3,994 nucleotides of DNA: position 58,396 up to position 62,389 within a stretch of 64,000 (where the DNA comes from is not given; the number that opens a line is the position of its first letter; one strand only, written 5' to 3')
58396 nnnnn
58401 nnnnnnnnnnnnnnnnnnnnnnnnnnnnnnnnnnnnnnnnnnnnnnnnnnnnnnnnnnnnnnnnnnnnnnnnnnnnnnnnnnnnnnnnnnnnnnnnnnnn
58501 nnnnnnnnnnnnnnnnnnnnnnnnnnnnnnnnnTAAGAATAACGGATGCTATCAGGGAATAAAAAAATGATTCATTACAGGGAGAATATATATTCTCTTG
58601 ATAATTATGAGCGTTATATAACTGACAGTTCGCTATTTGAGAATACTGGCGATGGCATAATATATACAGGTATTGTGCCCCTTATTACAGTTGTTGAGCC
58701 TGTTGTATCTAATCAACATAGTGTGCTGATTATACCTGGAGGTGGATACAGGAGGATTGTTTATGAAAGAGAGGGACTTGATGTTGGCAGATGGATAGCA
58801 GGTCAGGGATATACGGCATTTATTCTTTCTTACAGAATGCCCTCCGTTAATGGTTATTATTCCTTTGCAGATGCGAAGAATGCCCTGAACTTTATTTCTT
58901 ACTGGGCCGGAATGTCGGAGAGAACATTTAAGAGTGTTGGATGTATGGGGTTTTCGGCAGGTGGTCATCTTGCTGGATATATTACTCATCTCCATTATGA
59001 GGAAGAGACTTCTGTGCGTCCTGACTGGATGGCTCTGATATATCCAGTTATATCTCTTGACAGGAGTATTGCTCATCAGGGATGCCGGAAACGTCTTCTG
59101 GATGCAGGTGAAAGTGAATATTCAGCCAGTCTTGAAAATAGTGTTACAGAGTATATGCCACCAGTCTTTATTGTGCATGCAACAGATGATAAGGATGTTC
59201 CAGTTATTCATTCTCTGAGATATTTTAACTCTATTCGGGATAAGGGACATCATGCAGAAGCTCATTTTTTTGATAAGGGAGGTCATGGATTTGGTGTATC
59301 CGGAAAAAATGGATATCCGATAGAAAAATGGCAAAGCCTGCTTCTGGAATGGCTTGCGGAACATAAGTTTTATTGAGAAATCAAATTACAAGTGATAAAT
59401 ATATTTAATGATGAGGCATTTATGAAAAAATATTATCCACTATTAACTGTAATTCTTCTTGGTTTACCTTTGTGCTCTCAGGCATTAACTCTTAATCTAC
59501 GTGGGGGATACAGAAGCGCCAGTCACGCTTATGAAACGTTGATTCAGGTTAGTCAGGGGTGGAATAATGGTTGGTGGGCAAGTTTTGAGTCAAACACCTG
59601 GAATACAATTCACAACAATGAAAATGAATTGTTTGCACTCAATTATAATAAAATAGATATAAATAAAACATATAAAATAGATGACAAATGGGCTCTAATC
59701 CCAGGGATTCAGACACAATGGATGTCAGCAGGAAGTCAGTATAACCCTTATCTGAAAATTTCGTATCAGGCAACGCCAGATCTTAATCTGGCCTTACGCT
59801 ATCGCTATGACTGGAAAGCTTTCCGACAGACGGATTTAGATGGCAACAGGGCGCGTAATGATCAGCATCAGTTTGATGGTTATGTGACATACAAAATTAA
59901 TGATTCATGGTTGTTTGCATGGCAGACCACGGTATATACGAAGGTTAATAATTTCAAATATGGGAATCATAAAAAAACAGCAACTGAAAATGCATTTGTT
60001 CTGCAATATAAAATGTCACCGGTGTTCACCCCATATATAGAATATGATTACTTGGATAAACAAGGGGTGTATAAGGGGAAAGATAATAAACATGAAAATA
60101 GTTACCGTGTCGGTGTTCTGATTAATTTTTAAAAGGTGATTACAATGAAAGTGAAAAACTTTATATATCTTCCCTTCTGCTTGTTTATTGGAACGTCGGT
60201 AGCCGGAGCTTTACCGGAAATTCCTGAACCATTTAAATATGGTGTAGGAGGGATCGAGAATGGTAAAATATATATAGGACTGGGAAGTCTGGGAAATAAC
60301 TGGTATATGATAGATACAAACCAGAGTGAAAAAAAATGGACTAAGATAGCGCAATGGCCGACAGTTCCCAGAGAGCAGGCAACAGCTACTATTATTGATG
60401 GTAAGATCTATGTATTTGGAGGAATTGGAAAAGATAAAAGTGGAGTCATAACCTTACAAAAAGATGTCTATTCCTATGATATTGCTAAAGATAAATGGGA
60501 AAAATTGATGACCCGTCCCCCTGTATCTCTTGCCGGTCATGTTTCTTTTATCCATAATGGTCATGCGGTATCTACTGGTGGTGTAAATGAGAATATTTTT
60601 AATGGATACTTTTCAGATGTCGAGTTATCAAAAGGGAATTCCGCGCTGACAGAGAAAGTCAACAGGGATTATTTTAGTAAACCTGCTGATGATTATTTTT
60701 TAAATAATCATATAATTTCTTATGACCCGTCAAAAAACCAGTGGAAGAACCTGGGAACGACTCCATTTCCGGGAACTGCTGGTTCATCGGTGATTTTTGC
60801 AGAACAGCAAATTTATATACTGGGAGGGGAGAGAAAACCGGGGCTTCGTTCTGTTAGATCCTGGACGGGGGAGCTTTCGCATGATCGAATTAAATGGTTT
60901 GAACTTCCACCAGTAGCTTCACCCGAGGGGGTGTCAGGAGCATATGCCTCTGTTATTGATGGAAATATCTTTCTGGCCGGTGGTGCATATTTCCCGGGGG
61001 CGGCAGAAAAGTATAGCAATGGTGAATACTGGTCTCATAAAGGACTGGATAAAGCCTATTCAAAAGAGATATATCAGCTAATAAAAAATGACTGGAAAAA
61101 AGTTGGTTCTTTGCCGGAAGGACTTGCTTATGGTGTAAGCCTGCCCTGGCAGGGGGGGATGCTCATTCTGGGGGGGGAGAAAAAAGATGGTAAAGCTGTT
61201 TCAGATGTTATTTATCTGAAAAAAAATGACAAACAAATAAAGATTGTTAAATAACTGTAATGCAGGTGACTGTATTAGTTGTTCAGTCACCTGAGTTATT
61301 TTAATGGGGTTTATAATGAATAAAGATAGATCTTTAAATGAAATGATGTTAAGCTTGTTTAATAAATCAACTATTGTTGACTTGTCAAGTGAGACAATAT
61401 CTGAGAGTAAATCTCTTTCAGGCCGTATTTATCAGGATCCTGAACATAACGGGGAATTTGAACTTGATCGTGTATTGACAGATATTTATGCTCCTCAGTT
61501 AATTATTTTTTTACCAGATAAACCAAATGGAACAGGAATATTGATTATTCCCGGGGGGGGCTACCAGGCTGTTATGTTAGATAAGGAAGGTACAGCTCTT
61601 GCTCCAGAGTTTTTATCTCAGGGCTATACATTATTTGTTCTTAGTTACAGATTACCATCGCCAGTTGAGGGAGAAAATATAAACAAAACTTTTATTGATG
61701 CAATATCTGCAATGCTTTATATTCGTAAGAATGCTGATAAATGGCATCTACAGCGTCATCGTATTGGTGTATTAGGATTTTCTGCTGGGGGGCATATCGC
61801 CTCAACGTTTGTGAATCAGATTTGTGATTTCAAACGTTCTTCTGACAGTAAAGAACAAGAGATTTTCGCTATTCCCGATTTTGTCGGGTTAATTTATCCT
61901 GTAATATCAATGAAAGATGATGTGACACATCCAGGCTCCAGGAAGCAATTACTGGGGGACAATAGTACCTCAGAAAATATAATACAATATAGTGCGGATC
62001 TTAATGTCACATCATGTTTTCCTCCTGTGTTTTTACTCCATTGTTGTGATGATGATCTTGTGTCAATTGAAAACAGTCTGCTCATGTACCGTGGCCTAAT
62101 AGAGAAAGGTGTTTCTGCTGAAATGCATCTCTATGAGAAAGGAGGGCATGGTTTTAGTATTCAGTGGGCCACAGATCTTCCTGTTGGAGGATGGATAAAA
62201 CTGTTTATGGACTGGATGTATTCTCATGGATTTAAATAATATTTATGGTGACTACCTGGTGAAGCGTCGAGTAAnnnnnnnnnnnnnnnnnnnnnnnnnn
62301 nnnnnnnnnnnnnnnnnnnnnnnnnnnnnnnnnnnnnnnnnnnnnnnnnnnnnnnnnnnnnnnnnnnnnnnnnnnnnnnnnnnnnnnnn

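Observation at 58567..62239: Two paralogous esterases flanking the porin and mutarotase genes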

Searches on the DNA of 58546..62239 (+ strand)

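Call 60: search_dna_similar(query=window:58546-62239:+, collection=ecoli_genomes, mode=near, max_rows=40, rows=spread)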
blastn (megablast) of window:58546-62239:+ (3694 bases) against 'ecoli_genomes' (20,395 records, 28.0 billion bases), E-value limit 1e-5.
Records with a match: 690; places in all: 690; records where one place covers at least 80% of the query: 688.
Genomes with a match: 690 of 5426; with a place that covers at least 80% of the query: 688. Places per genome that has any: lowest 1, median 1, highest 1. On chromosomes: 689 places; on plasmids: 1.
Best place of each record, by identity: >=99% 678; 95-99% 12.
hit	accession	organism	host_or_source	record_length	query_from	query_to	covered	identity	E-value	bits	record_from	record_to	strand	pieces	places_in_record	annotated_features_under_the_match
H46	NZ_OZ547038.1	Escherichia coli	Homo sapiens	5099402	1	3694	100%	99.9%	0e+0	6811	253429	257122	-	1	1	N-acetylneuraminate epimerase | alpha/beta hydrolase (x2) | oligogalacturonate-specific porin KdgM family protein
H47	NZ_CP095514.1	Escherichia coli strain GN02323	Homo sapiens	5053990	1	3694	100%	99.9%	0e+0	6806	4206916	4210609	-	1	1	N-acetylneuraminate epimerase | alpha/beta hydrolase (x2) | oligogalacturonate-specific porin KdgM family protein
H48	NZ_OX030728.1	Escherichia coli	Homo sapiens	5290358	1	3694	100%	99.9%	0e+0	6806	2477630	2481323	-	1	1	N-acetylneuraminate epimerase | alpha/beta hydrolase (x2) | oligogalacturonate-specific porin KdgM family protein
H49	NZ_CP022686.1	Escherichia coli Nissle 1917 strain Nissle 1917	Homo sapiens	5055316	1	3694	100%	99.8%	0e+0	6789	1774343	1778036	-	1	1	N-acetylneuraminate epimerase | alpha/beta hydrolase (x2) | oligogalacturonate-specific porin KdgM family protein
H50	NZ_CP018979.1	Escherichia coli strain Ecol_656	Homo sapiens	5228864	1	3694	100%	99.8%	0e+0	6789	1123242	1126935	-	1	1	N-acetylneuraminate epimerase | alpha/beta hydrolase (x2) | oligogalacturonate-specific porin KdgM family protein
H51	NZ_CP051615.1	Escherichia coli O25b:H4-ST131 strain 2017_APHA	Pig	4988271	1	3694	100%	99.8%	0e+0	6789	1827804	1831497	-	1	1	N-acetylneuraminate epimerase | alpha/beta hydrolase (x2) | oligogalacturonate-specific porin KdgM family protein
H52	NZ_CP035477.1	Escherichia coli strain U13A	Homo sapiens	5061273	1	3694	100%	99.8%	0e+0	6789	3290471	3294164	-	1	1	N-acetylneuraminate epimerase | alpha/beta hydrolase (x2) | oligogalacturonate-specific porin KdgM family protein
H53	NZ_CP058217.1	Escherichia coli Nissle 1917 strain Nissle 1917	Homo sapiens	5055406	1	3694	100%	99.8%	0e+0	6789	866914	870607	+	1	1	N-acetylneuraminate epimerase | alpha/beta hydrolase (x2) | oligogalacturonate-specific porin KdgM family protein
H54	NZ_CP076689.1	Escherichia coli strain S21EC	Homo sapiens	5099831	1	3694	100%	99.8%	0e+0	6789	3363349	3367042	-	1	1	N-acetylneuraminate epimerase | alpha/beta hydrolase (x2) | oligogalacturonate-specific porin KdgM family protein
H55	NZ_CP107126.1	Escherichia coli strain S8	human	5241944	1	3694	100%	99.8%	0e+0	6789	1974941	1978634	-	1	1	N-acetylneuraminate epimerase | alpha/beta hydrolase (x2) | oligogalacturonate-specific porin KdgM family protein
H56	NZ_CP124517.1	Escherichia coli strain AVS0343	environmental: river near WWTP effluent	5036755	1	3694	100%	99.8%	0e+0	6789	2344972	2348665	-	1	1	N-acetylneuraminate epimerase | alpha/beta hydrolase (x2) | oligogalacturonate-specific porin KdgM family protein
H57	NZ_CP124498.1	Escherichia coli strain AVS0655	environmental: river/lake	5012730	1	3694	100%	99.8%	0e+0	6789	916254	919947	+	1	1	N-acetylneuraminate epimerase | alpha/beta hydrolase (x2) | oligogalacturonate-specific porin KdgM family protein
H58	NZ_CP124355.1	Escherichia coli strain AVS0171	environmental-WWTP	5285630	1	3694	100%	99.8%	0e+0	6789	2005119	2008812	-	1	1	N-acetylneuraminate epimerase | alpha/beta hydrolase (x2) | oligogalacturonate-specific porin KdgM family protein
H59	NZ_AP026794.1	Escherichia coli strain IPCEC48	Homo sapiens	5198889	1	3694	100%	99.8%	0e+0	6789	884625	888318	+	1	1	N-acetylneuraminate epimerase | alpha/beta hydrolase (x2) | oligogalacturonate-specific porin KdgM family protein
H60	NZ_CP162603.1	Escherichia coli strain PEC1020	Envirnment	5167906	1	3694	100%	99.8%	0e+0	6789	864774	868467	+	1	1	N-acetylneuraminate epimerase | alpha/beta hydrolase (x2) | oligogalacturonate-specific porin KdgM family protein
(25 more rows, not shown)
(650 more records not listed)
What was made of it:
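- Both are annotated as intact genes (two alpha/beta hydrolases) in all 39 full-length loci sampled across the 688 E. coli genomes that carry the region (call 60).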
